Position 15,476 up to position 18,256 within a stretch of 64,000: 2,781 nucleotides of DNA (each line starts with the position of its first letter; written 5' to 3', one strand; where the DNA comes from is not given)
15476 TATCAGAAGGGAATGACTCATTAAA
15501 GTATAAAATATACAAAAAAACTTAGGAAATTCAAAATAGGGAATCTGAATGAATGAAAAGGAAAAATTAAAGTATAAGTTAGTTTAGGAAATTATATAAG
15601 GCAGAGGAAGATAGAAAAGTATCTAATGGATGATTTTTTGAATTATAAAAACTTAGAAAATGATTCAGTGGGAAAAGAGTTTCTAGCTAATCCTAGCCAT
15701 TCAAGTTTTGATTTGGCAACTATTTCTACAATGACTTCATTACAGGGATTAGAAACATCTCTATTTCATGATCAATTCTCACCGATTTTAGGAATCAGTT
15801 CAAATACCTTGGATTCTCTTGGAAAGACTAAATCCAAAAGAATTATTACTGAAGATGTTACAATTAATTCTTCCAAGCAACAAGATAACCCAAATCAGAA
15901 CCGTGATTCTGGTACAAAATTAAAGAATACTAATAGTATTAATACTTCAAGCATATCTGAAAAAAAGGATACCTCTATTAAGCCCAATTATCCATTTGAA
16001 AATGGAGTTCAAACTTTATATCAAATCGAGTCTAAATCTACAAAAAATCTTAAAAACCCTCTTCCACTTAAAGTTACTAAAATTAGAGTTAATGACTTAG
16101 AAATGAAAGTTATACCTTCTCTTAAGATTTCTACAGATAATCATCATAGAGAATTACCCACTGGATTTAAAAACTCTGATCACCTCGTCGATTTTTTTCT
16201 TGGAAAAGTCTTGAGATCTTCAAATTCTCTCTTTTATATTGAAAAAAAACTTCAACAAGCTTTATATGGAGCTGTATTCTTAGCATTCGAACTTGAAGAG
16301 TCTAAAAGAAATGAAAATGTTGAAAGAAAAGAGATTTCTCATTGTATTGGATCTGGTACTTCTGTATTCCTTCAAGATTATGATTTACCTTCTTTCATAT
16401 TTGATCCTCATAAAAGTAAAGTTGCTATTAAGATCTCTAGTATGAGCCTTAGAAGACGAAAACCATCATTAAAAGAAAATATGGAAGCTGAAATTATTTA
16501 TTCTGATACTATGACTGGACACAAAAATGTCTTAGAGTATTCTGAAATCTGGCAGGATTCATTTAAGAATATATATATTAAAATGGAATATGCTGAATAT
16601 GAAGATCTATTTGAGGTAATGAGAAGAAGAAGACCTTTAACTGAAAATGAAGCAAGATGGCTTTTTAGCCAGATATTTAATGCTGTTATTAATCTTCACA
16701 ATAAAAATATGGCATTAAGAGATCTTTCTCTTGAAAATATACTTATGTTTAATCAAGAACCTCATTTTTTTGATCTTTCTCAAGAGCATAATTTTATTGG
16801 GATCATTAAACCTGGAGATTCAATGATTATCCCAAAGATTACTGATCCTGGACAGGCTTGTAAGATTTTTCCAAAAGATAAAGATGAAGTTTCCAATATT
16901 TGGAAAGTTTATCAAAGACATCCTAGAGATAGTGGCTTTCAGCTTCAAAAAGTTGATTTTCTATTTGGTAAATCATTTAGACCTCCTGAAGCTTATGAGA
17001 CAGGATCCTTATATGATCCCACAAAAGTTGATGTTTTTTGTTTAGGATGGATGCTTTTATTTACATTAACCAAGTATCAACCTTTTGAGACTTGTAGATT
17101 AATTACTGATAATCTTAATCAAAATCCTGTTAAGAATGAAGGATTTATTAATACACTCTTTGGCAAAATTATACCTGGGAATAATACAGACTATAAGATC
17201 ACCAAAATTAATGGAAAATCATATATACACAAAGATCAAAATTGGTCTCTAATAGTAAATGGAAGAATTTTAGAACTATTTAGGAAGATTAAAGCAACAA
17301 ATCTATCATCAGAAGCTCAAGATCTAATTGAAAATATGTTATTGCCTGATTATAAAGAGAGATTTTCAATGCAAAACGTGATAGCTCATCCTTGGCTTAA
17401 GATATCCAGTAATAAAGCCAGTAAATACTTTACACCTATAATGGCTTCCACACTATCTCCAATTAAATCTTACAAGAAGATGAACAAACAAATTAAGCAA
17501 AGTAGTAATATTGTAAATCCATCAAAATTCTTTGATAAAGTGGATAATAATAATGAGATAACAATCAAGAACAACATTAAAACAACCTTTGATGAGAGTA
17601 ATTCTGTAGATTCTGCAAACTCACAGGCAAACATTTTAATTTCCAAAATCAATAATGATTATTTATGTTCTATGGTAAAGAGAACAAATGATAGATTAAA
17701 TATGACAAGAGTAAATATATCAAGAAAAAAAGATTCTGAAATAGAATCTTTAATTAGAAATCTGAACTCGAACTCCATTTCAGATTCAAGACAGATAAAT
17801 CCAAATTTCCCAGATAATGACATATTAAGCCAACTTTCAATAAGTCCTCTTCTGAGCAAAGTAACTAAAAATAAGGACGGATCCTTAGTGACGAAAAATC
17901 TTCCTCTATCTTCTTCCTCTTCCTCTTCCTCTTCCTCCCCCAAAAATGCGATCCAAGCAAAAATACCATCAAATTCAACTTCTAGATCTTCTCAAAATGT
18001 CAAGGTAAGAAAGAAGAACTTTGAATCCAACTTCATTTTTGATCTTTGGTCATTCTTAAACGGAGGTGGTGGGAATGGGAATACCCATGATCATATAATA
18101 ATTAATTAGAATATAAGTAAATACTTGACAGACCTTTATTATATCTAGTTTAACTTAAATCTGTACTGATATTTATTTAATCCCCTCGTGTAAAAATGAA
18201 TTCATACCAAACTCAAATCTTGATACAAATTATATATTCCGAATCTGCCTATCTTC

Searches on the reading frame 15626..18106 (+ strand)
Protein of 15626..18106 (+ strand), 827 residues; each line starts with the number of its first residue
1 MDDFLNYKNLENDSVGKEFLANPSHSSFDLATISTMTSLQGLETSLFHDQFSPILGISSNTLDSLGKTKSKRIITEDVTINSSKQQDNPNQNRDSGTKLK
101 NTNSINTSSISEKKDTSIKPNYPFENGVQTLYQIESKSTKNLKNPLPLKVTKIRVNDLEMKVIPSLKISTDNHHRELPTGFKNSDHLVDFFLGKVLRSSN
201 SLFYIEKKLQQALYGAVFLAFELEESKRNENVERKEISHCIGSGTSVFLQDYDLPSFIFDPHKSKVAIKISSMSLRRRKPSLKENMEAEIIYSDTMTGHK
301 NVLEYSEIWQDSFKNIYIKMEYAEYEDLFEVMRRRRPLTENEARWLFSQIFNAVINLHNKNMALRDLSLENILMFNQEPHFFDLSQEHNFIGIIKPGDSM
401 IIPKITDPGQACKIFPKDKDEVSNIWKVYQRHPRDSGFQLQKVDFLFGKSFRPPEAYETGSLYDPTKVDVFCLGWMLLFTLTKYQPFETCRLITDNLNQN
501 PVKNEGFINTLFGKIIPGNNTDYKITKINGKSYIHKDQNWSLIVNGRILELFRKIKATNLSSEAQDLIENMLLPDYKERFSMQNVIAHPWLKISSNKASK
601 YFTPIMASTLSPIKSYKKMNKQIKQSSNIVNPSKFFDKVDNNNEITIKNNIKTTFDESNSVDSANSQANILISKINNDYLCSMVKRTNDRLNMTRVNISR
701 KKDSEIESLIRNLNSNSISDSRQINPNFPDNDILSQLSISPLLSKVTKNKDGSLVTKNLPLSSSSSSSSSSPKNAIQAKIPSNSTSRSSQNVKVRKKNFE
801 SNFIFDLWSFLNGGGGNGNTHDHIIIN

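Call 9: search_protein_families(library=pfam, proteins=[window:15626-18106:+], max_evalue=0.001)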
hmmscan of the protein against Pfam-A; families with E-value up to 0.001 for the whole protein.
window:15626-18106:+ (827 aa): 2 families
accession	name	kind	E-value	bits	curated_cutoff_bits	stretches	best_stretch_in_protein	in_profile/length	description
PF00069.31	Pkinase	-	7.2e-29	101.4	31.7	1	263-591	24-263/263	Protein kinase domain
PF07714.23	PK_Tyr_Ser-Thr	-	1.1e-07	31.9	23.1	1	261-376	26-137/258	Protein tyrosine and serine/threonine kinase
